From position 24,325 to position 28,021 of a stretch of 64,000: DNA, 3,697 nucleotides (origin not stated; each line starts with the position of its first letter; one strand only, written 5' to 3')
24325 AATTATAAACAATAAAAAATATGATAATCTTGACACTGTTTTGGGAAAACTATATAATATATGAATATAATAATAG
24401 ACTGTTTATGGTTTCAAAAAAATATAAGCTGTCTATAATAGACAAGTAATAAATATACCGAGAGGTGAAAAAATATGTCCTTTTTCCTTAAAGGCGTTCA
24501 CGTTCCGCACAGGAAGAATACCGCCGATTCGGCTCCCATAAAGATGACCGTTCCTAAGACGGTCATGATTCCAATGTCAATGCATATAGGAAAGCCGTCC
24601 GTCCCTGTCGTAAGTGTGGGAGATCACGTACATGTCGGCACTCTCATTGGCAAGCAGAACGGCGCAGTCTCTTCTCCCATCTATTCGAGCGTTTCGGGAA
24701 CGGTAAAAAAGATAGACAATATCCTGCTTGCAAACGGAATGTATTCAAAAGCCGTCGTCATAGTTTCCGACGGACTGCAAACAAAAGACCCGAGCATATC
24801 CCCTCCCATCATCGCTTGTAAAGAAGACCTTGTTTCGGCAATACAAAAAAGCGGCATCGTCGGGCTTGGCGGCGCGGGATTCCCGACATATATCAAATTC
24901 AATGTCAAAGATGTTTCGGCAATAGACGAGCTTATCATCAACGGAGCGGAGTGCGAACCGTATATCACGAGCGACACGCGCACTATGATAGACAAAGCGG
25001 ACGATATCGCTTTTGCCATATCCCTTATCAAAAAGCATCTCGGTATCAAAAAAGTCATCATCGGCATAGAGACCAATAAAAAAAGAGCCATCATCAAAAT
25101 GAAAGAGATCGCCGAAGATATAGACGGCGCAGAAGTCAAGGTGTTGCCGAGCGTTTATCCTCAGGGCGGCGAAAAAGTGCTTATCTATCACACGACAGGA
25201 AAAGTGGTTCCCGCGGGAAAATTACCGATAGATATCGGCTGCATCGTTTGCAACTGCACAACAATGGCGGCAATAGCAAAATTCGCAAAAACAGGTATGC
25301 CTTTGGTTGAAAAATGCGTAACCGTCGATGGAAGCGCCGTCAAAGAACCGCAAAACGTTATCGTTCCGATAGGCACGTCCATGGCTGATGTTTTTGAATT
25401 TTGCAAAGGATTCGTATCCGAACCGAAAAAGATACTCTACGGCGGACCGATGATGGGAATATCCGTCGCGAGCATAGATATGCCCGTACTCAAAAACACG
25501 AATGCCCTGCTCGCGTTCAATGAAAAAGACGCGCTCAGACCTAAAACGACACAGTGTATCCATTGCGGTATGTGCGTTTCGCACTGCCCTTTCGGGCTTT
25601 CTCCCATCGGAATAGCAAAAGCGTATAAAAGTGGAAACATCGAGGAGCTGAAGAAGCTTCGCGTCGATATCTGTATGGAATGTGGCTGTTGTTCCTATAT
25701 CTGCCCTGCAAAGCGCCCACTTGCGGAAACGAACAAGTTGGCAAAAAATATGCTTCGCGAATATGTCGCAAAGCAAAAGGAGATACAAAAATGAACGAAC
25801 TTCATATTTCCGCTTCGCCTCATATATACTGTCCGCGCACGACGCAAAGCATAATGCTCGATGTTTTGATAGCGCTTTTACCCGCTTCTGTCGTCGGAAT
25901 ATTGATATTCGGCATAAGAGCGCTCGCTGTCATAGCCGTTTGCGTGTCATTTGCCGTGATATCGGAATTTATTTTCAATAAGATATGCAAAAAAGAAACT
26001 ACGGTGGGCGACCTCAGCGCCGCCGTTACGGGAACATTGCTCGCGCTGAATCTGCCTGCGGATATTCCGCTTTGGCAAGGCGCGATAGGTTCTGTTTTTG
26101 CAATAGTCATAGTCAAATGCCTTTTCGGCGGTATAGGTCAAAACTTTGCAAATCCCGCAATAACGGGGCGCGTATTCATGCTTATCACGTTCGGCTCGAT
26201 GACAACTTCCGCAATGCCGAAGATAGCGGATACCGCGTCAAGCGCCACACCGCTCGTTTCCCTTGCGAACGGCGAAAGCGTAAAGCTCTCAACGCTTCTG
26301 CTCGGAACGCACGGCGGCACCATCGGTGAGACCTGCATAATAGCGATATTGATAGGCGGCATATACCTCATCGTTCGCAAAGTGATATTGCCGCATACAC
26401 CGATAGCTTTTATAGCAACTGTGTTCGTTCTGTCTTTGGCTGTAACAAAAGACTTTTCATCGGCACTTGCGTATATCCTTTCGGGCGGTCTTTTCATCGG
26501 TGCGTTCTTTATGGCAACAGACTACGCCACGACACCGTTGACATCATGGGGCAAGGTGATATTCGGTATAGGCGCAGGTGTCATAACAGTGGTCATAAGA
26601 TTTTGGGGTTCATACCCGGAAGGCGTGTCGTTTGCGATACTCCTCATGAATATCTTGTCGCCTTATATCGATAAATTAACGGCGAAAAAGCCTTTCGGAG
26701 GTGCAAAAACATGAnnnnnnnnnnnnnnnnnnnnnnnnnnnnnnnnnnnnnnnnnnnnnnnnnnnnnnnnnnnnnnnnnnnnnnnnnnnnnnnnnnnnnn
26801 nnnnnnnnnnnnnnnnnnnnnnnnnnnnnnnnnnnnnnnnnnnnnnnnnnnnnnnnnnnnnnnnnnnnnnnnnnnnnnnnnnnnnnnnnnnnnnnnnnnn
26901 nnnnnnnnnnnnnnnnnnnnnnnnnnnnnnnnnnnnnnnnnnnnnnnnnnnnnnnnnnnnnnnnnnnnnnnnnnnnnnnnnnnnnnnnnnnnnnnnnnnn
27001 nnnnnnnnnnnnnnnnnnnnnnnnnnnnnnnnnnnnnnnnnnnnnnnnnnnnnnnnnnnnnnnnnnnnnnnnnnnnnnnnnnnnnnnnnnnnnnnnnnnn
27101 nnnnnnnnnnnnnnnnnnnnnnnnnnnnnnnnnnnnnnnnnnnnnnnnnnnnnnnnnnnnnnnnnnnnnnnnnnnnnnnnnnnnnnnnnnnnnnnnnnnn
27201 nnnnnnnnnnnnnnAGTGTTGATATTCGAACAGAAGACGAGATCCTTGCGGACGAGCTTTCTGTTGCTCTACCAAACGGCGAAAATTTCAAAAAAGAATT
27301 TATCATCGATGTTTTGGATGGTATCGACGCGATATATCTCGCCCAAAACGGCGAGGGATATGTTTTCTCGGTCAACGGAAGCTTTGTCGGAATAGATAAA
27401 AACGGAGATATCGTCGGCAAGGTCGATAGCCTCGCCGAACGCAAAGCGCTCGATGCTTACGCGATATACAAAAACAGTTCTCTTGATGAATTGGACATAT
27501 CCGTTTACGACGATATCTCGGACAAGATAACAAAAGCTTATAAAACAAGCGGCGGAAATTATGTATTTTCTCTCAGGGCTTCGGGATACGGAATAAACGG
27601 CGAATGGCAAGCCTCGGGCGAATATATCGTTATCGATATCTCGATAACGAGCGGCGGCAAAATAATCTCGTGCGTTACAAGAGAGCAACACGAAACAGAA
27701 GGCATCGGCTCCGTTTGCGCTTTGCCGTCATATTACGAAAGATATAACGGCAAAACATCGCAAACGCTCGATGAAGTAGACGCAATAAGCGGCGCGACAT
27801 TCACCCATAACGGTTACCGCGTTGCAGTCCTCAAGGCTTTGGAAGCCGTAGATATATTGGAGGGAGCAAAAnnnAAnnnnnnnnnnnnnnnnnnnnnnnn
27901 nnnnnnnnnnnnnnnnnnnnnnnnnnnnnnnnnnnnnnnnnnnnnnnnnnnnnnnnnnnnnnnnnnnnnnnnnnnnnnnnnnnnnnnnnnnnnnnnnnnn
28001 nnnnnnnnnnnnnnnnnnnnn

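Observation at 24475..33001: Possible Rnf-fed extracytoplasmic electron-transfer route lacking the known EET components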

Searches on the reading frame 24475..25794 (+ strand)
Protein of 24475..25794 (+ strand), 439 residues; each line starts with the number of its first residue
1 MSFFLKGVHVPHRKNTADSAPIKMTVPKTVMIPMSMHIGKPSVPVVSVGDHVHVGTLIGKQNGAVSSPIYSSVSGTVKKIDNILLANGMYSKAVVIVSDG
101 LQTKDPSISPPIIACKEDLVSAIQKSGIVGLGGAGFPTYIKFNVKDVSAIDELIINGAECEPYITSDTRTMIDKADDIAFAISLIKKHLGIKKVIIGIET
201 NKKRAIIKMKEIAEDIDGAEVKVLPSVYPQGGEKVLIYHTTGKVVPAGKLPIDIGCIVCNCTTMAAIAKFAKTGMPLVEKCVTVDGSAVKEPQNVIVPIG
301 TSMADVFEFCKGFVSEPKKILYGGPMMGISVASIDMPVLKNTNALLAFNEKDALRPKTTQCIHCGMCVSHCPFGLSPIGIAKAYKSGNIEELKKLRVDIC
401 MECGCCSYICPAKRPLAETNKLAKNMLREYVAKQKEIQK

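Call 3: search_protein_families(library=pfam, proteins=[window:24475-25794:+], max_evalue=0.01)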
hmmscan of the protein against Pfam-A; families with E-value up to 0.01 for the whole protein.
window:24475-25794:+ (439 aa): 13 families
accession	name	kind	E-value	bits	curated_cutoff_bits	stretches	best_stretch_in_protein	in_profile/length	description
PF01512.22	Complex1_51K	-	3.9e-45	153.9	31.2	1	123-268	1-149/150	Nuo51 FMN-binding domain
PF13375.12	RnfC_N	-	1.9e-27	95.7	25.6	1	4-100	3-100/101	RnfC Barrel sandwich hybrid domain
PF10531.15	SLBB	-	1.7e-08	34.6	27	1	282-329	2-54/55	SLBB domain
PF13183.11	Fer4_8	-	1e-07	32.8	27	1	359-413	3-67/68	4Fe-4S dicluster domain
PF12838.12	Fer4_7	-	7.8e-07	29.9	27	1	360-412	1-50/52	4Fe-4S dicluster domain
PF13237.11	Fer4_10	-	1.8e-06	28.2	25.5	1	358-411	6-53/53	4Fe-4S dicluster domain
PF13534.11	Fer4_17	-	3.6e-06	27.9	22.2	1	360-412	1-58/61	4Fe-4S dicluster domain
PF00037.32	Fer4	-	3.1e-05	24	21.1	1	360-374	7-21/24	4Fe-4S binding domain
PF13484.11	Fer4_16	-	0.00011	23.3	30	0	357-373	49-65/66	4Fe-4S double cluster binding domain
PF13187.11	Fer4_9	-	0.00028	21.3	27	1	351-373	34-49/52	4Fe-4S dicluster domain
PF12837.12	Fer4_6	-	0.00036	20.8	25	1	359-374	7-22/24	4Fe-4S binding domain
PF12800.12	Fer4_4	-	0.0081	16.9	24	0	361-374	4-17/17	4Fe-4S binding domain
PF12797.12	Fer4_2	-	0.0095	16.3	24.5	1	360-373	9-22/22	4Fe-4S binding domain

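Call 9: search_protein_families(library=ncbifam, proteins=[window:24475-25794:+], max_evalue=0.01)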
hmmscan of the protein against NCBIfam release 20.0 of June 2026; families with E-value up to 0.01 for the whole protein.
window:24475-25794:+ (439 aa): 25 families
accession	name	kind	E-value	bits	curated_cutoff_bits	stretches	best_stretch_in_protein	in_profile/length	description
TIGR01945.1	rnfC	subfamily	2.5e-133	444.8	245.95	1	4-429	4-433/435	RnfABCDGE type electron transport complex subunit C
NF003454.1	PRK05035.1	equivalog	1e-114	384.1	345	1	6-435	8-443/556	electron transport complex subunit RsxC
NF041837.1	rnfC_Methano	equivalog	1.9e-61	208.2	650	2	235-429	235-428/438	Rnf electron transport complex subunit RnfC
TIGR04481.1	PR_assoc_PrdC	equivalog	1.4e-57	195.4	490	1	31-349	2-306/425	proline reductase-associated electron transfer protein PrdC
NF003761.0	PRK05352.1-4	equivalog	2.8e-13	49.4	450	2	33-331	36-312/449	Na(+)-translocating NADH-quinone reductase subunit A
TIGR01959.1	nuoF_fam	equivalog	1.2e-07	30.5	558.65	1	115-175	34-96/410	NADH-quinone oxidoreductase subunit NuoF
TIGR00314.1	cdhA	equivalog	1.5e-07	29.6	781.3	1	342-427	382-467/784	CO dehydrogenase/acetyl-CoA synthase complex subunit alpha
TIGR01936.1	nqrA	equivalog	2.6e-07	29.9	321.05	1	40-328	40-305/446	NADH:ubiquinone reductase (Na(+)-transporting) subunit A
NF040864.1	HgcB_ferredoxin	equivalog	2.1e-06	27.5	99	1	353-413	8-59/93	mercury methylation ferredoxin HgcB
TIGR01971.1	NuoI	subfamily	2e-05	24.2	113.05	1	357-434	40-118/121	NADH-quinone oxidoreductase, chain I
NF010120.0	PRK13596.1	equivalog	2.9e-05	22.8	389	1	115-186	39-113/433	NADH-quinone oxidoreductase subunit NuoF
NF042909.1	FMH_DH_FwdF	exception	0.00012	21.3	375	1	353-413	9-70/336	tungsten-dependent formylmethanofuran dehydrogenase subunit FwdF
TIGR02512.1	FeFe_hydrog_A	subfamily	0.00024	20.1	405.95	1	358-424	6-75/375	[FeFe] hydrogenase, group A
NF040612.1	F420_dehyd_FpoI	exception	0.00063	19.6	180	1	358-428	41-111/135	F420H2 dehydrogenase subunit FpoI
NF041890.1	hdrC_Methbact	equivalog_domain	0.00063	19.4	270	1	357-429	27-103/192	ferredoxin:CoB-CoM heterodisulfide reductase subunit HdrC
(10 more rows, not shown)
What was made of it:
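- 24475..25794 (+): rnfC (439 aa): NADH/FMN-binding and 4Fe-4S subunit. TIGR01945 444.8 bits (cut-off 246); Pfam RnfC_N, Complex1_51K, SLBB and Fer4 (calls 3, 9).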

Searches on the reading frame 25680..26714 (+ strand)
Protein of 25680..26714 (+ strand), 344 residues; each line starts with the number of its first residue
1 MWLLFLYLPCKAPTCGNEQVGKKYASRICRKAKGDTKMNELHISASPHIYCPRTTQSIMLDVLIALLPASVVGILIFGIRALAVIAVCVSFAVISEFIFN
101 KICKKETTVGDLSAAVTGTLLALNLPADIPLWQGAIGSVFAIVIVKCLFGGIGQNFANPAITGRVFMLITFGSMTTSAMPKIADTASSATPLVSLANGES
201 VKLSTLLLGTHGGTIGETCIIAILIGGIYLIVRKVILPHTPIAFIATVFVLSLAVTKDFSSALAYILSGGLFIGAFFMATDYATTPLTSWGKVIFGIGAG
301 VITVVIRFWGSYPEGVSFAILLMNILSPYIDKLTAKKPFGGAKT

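Call 3: search_protein_families(library=pfam, proteins=[window:25680-26714:+], max_evalue=0.01)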
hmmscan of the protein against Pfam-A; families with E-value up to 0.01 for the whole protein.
window:25680-26714:+ (344 aa): 1 family
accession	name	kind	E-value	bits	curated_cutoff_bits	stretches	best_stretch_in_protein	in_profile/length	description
PF03116.20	NQR2_RnfD_RnfE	-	4.3e-108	361.6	27.7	1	43-340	2-296/296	NQR2, RnfD, RnfE family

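Call 9: search_protein_families(library=ncbifam, proteins=[window:25680-26714:+], max_evalue=0.01)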
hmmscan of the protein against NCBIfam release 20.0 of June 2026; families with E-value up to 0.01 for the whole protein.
window:25680-26714:+ (344 aa): 6 families
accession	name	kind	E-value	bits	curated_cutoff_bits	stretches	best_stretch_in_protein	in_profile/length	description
TIGR01946.1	rnfD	subfamily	1.6e-85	287.4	207.05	1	46-340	1-326/327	RnfABCDGE type electron transport complex subunit D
NF002011.0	PRK00816.1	equivalog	5.3e-59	200.1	415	2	41-184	3-148/352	electron transport complex subunit RsxD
NF041838.1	rnfD_Methano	equivalog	3.1e-57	194.1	400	1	42-339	4-285/285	Rnf electron transport complex subunit RnfD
NF003756.0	PRK05349.1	equivalog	3.8e-46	157.8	414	1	69-336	108-394/406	NADH:ubiquinone reductase (Na(+)-transporting) subunit B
TIGR01937.1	nqrB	equivalog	1.7e-40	139.2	349.9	1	71-336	110-407/413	NADH:ubiquinone reductase (Na(+)-transporting) subunit B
NF002181.0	PRK01024.1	equivalog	2.3e-30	105.8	792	2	204-337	347-497/503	Na(+)-transporting NADH-quinone reductase subunit B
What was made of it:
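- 25791..26714 (+): rnfD (307 aa from the ATG at 25791; the ORF opens at 25680). Predicted covalent-FMN site D-T-A-S-S-A-T, with the Thr codon at 26247-26249. PF03116 361.6 bits; TIGR01946 287.4 bits (calls 3, 9).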

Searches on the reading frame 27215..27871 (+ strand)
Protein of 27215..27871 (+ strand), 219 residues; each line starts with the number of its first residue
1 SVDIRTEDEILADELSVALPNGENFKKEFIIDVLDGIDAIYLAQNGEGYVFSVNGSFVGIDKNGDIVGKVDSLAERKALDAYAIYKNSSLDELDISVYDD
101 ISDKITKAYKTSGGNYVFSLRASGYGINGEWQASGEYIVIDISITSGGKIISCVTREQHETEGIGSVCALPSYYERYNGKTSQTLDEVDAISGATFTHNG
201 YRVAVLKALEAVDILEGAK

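Call 78: find_related_loci(query=A3, collection=metagenome_contigs, flank=10000)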
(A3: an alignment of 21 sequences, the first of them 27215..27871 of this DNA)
Query A3 (219 aa) in metagenome_contigs; peptide patterns used: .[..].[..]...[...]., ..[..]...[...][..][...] (x = any residue, [..] = any of these).
600 stretches matched a pattern (row limit reached: there are more); 34 encode a relative of the query (tblastn E <= 1e-3); 34 distinct loci.
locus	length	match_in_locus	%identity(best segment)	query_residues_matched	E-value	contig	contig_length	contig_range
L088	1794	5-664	48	1-217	6e-60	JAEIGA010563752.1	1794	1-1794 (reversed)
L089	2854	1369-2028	47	1-217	8e-56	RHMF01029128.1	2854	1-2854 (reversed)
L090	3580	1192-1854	44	1-217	6e-53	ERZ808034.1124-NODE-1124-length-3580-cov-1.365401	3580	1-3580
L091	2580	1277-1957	42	1-217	2e-49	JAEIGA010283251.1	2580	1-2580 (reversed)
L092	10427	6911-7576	41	1-219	3e-46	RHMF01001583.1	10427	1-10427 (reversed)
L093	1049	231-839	41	19-217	6e-46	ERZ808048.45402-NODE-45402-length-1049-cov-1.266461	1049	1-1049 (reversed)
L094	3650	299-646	30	94-217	7e-10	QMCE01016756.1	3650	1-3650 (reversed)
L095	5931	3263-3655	31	64-209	4e-8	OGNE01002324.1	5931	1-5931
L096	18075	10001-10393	31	64-209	4e-8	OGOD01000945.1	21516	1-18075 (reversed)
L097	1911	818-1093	37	114-205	4e-8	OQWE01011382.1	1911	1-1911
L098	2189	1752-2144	31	64-209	3e-8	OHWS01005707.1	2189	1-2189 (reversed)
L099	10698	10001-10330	33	116-215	2e-7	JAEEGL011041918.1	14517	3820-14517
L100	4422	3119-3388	36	111-200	2e-7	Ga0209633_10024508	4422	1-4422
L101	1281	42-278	39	138-216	3e-7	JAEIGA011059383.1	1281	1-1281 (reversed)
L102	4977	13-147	47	173-217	6e-7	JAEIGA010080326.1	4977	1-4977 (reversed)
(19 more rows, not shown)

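Call 88: find_homologous_proteins(query=A3, max_evalue=1e-10)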
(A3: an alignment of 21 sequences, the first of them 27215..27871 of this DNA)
Query A3 (21 sequences) (219 aa, profile of the alignment): 1728 proteins with E <= 1e-10 among 8000 candidates; the best 120 are listed.
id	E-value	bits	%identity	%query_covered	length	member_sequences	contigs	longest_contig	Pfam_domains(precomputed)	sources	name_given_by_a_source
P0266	2.2e-119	415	45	99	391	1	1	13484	PF04205.20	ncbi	-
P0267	3.2e-119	414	49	99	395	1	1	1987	PF04205.20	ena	-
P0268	9.8e-119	413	46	99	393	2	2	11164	PF04205.20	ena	-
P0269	9.8e-119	413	45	99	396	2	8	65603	PF04205.20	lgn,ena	-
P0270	1.4e-118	412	44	100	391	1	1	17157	PF04205.20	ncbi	-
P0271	1.5e-118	412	46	99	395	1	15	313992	PF04205.20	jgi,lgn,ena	-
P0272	1.5e-118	412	44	100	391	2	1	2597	PF04205.20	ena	-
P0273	2.0e-118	412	47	99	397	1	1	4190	PF04205.20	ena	-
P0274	3.1e-118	411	45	100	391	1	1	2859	PF04205.20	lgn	-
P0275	3.4e-118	411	48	99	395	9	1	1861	PF04205.20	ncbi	-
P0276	3.6e-118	411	45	99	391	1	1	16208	PF04205.20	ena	-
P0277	3.9e-118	411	47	99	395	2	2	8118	PF04205.20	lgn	-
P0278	4.0e-118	411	48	99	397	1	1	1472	PF04205.20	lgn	-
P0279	5.1e-118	410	48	99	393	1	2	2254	PF04205.20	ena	-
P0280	6.3e-118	410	48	99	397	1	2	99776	PF04205.20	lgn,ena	-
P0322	9.9e-117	406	46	99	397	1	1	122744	PF04205.20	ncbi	-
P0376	1.5e-115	402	44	99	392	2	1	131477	PF04205.20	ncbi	-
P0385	1.8e-115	402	44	99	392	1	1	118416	PF04205.20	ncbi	-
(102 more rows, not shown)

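Call 89: find_encoding_contigs(protein=P0271, flank=8000, max_places=1)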
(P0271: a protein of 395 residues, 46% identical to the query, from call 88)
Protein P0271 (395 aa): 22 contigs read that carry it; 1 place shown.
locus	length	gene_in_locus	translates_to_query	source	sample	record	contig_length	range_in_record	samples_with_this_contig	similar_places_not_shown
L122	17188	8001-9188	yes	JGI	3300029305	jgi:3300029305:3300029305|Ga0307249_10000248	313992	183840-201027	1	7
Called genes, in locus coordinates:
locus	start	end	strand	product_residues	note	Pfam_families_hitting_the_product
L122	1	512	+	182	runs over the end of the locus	PF13487:HD_5, PF01966:HD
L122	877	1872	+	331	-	PF00072:Response_reg, PF13487:HD_5, PF01966:HD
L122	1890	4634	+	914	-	PF00512:HisKA, PF02518:HATPase_c, PF00072:Response_reg, PF01627:Hpt (weak)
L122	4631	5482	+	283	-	PF02645:DegV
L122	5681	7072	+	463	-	PF13375:RnfC_N, PF01512:Complex1_51K, PF10531:SLBB, PF12797:Fer4_2 (faint), PF12838:Fer4_7 (weak), PF13183:Fer4_8 (weak), PF13237:Fer4_10 (weak), PF13534:Fer4_17 (faint)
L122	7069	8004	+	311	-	PF03116:NQR2_RnfD_RnfE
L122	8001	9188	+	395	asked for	PF04205:FMN_bind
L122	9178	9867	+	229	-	PF02508:Rnf-Nqr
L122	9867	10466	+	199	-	PF02508:Rnf-Nqr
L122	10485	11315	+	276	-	PF04060:FeS, PF12838:Fer4_7 (weak), PF00037:Fer4 (weak), PF12837:Fer4_6 (weak), PF14697:Fer4_21, PF12838:Fer4_7, PF13187:Fer4_9, PF00037:Fer4, +10 more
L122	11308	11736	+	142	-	PF07009:NusG_II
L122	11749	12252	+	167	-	PF07456:Hpre_diP_synt_I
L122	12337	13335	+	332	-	-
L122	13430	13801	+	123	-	PF10087:DUF2325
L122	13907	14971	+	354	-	PF02424:ApbE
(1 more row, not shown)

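Call 90: find_encoding_contigs(protein=P0322, flank=8000, max_places=1)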
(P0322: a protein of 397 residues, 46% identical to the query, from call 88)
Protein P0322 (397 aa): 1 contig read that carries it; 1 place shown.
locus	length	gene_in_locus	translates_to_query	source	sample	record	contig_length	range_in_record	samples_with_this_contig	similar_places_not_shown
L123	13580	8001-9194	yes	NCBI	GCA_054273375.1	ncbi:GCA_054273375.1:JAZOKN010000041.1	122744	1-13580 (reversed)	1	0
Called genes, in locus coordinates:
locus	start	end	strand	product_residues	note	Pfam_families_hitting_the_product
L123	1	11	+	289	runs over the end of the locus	PF14062:DUF4253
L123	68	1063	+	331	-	PF13310:Virulence_RhuM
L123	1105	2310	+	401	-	-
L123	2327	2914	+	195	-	PF04199:Cyclase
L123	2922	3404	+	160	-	PF00293:NUDIX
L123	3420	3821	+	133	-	PF11969:DcpS_C, PF01230:HIT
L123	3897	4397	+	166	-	PF00293:NUDIX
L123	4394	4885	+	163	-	PF00583:Acetyltransf_1, PF13508:Acetyltransf_7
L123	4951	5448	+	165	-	-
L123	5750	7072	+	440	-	PF13375:RnfC_N, PF01512:Complex1_51K, PF10531:SLBB, PF12797:Fer4_2 (faint), PF13237:Fer4_10 (weak), PF12838:Fer4_7 (faint), PF13183:Fer4_8 (weak), PF13534:Fer4_17 (weak)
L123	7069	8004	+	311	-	PF03116:NQR2_RnfD_RnfE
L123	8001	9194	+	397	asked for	PF04205:FMN_bind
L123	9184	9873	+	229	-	PF02508:Rnf-Nqr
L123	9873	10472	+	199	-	PF02508:Rnf-Nqr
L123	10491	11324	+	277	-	PF04060:FeS, PF12838:Fer4_7 (weak), PF14697:Fer4_21 (weak), PF25160:LdpA_Fe-S-bd (weak), PF14697:Fer4_21, PF12838:Fer4_7, PF13187:Fer4_9, PF00037:Fer4, +13 more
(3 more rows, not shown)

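Call 91: find_encoding_contigs(protein=P0376, flank=8000, max_places=1)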
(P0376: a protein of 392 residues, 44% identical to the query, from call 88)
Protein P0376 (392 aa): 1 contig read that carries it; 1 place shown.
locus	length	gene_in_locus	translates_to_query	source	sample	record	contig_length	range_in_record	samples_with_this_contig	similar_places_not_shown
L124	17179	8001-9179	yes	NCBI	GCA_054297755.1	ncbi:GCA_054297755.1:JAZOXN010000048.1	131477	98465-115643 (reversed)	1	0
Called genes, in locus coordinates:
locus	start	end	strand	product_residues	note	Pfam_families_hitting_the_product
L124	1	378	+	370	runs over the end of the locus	PF07075:NamZ_N, PF20732:NamZ_C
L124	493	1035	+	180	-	PF01381:HTH_3, PF07022:Phage_CI_repr (weak), PF12844:HTH_19, PF13560:HTH_31 (weak), PF03977:OAD_beta (weak)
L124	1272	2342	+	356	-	-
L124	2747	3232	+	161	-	PF14478:DUF4430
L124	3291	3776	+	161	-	-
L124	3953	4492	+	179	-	PF12822:ECF_trnsprt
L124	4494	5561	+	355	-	-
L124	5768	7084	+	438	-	PF13375:RnfC_N, PF01512:Complex1_51K, PF10531:SLBB, PF12797:Fer4_2 (faint), PF13237:Fer4_10 (weak), PF12838:Fer4_7 (weak), PF13183:Fer4_8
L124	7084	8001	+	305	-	PF03116:NQR2_RnfD_RnfE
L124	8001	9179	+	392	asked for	PF04205:FMN_bind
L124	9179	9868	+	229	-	PF02508:Rnf-Nqr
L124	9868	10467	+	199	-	PF02508:Rnf-Nqr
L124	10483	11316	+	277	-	PF04060:FeS, PF12838:Fer4_7 (weak), PF14697:Fer4_21 (weak), PF25160:LdpA_Fe-S-bd (weak), PF12837:Fer4_6 (weak), PF13187:Fer4_9 (weak), PF13534:Fer4_17 (weak), PF12838:Fer4_7 (weak), +7 more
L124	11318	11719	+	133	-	PF07009:NusG_II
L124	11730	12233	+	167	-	PF07456:Hpre_diP_synt_I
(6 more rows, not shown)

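Call 92: find_encoding_contigs(protein=P0385, flank=8000, max_places=1)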
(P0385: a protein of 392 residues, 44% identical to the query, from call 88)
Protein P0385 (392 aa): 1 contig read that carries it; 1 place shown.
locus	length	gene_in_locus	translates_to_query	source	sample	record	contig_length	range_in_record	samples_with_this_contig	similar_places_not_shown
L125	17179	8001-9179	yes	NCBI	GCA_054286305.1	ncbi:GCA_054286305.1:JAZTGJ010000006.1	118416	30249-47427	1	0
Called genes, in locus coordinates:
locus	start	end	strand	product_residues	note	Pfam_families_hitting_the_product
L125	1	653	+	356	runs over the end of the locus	-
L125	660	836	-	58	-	-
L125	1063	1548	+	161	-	PF14478:DUF4430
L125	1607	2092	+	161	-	-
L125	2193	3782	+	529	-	PF14262:Cthe_2159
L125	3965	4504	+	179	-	PF12822:ECF_trnsprt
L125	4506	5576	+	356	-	-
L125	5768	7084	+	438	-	PF13375:RnfC_N, PF01512:Complex1_51K, PF10531:SLBB, PF12797:Fer4_2 (faint), PF13237:Fer4_10 (weak), PF12838:Fer4_7 (weak), PF13183:Fer4_8 (weak), PF13534:Fer4_17 (faint)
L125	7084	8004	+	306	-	PF03116:NQR2_RnfD_RnfE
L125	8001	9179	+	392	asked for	PF04205:FMN_bind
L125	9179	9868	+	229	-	PF02508:Rnf-Nqr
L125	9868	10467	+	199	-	PF02508:Rnf-Nqr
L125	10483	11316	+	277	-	PF04060:FeS, PF14697:Fer4_21 (weak), PF25160:LdpA_Fe-S-bd (weak), PF12837:Fer4_6 (weak), PF13187:Fer4_9 (weak), PF13534:Fer4_17 (weak), PF13237:Fer4_10 (weak), PF12838:Fer4_7, +9 more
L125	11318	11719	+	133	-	PF07009:NusG_II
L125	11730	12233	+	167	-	PF07456:Hpre_diP_synt_I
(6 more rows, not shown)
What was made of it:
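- Tried and rejected: I replaced it with four look-ups of RnfG homologues on long contigs (calls 89-92).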
